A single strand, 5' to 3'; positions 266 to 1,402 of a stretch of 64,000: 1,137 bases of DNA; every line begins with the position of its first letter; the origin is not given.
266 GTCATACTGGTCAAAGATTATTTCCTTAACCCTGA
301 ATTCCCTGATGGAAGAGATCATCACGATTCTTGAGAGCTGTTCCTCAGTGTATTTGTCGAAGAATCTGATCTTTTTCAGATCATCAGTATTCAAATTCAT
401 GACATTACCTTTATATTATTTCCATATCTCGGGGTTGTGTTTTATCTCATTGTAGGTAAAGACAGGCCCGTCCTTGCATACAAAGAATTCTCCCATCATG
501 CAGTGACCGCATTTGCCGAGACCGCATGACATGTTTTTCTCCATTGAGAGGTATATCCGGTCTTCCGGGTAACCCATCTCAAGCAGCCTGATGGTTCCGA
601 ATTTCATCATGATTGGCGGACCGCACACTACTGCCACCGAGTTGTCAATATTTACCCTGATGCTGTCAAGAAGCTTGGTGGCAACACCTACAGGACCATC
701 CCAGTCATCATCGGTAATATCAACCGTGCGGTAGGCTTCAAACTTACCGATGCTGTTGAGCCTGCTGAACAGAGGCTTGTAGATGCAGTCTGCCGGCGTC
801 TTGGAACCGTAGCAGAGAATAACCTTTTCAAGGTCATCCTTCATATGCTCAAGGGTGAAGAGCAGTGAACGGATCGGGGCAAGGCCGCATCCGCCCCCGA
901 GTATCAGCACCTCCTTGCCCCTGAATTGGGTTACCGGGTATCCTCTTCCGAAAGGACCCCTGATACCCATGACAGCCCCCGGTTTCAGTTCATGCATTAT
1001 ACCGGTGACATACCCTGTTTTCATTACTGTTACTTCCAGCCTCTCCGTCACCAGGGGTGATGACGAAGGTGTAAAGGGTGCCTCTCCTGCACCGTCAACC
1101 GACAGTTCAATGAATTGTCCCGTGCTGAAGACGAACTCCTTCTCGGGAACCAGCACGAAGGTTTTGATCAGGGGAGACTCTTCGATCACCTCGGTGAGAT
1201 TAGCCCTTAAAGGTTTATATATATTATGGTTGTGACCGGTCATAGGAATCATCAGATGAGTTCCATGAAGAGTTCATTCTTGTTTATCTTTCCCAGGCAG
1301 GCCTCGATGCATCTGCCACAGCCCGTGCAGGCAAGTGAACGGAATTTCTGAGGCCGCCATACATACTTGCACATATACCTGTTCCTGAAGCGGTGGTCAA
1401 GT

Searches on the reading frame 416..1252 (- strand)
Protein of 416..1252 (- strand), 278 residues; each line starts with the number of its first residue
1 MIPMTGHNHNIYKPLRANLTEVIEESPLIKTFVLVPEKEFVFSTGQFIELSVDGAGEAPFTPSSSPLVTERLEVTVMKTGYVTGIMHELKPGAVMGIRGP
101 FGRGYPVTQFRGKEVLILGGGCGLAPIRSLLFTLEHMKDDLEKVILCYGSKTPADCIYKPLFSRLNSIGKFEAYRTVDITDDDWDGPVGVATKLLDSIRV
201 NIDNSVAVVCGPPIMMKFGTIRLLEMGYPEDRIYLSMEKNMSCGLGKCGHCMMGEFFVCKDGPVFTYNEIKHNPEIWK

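Call 3: search_protein_families(library=pfam, proteins=[window:416-1252:-])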
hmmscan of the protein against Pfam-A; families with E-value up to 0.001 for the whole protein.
window:416-1252:- (278 aa): 3 families
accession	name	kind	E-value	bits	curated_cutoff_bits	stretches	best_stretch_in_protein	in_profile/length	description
PF00175.26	NAD_binding_1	-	4.5e-12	47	22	1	118-218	2-106/109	Oxidoreductase NAD-binding domain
PF10418.14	DHODB_Fe-S_bind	-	9e-10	38.6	23.9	1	238-270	1-40/41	Iron-sulfur cluster binding domain of dihydroorotate dehydrogenase B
PF00970.30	FAD_binding_6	-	1e-05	26.2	21.1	1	20-103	5-96/99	Oxidoreductase FAD-binding domain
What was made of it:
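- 416..1252 (-): Second gene: an FAD/NAD(P)-binding gamma subunit similar to AsrB, ShyC and HydG. Pfam FAD_binding_6, NAD_binding_1 and DHODB_Fe-S_bind (call 3).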

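Call 5: search_protein_families(library=ncbifam, proteins=[window:416-1252:-])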
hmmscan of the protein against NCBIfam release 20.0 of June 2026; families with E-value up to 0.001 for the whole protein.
window:416-1252:- (278 aa): 22 families
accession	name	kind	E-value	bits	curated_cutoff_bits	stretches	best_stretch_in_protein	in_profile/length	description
NF006220.0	PRK08345.1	subfamily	1.3e-57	195.3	395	1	10-270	6-287/294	cytochrome-c3 hydrogenase subunit gamma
TIGR02911.1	sulfite_red_B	equivalog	1.1e-56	191.9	288.6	1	10-271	1-257/261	anaerobic sulfite reductase subunit AsrB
NF040830.1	sulfhyd_ShyC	equivalog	1.1e-47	162.6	600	2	12-159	4-154/288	NAD(P)-dependent hydrogenase/sulfhydrogenase 2 subunit gamma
NF040835.1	sulfhyd_HydG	equivalog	2.6e-47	161.5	650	1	38-275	46-289/292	NADPH-dependent hydrogenase/sulfhydrogenase 1 subunit gamma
NF000796.0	PRK00054.1-1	equivalog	9e-46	156.2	224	1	14-271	3-236/254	dihydroorotate dehydrogenase electron transfer subunit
NF000799.0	PRK00054.1-4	equivalog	1.2e-23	83.5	314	1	43-270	34-256/258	dihydroorotate dehydrogenase electron transfer subunit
NF000798.0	PRK00054.1-3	equivalog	6.8e-22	78.3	219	1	31-270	20-242/244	dihydroorotate dehydrogenase electron transfer subunit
NF004862.0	PRK06222.1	subfamily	1.9e-17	63.7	220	1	43-271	29-249/281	sulfide/dihydroorotate dehydrogenase-like FAD/NAD-binding protein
NF000797.0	PRK00054.1-2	equivalog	2.1e-16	60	270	1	26-267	26-262/267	dihydroorotate dehydrogenase electron transfer subunit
NF058606.1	GlBtMonoRdsGbcB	equivalog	3.2e-16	59.2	500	1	20-229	19-238/362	glycine betaine monooxygenase reductase subunit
NF009414.0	PRK12778.1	equivalog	5e-16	58.1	1103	1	43-272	29-250/752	bifunctional dihydroorotate dehydrogenase B NAD binding subunit/NADPH-dependent glutamate synthase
NF040810.1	BenC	equivalog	1.2e-14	54.2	430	1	17-217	107-309/333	benzoate 1,2-dioxygenase electron transfer component BenC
NF045803.1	MethMoxFADbindMmoC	equivalog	3.7e-14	52.3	500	1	38-235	136-337/343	aromatic/alkene monooxygenase hydroxylase FAD-binding subunit MmoC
TIGR01941.1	nqrF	equivalog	6.8e-12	45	295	1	75-234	235-399/405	NADH:ubiquinone reductase (Na(+)-transporting) subunit F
NF005963.0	PRK08051.1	equivalog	1.4e-11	44.1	230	1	16-234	5-226/233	NAD(P)H-flavin reductase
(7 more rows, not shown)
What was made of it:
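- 416..1252 (-): NCBIfam hits in call 5.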
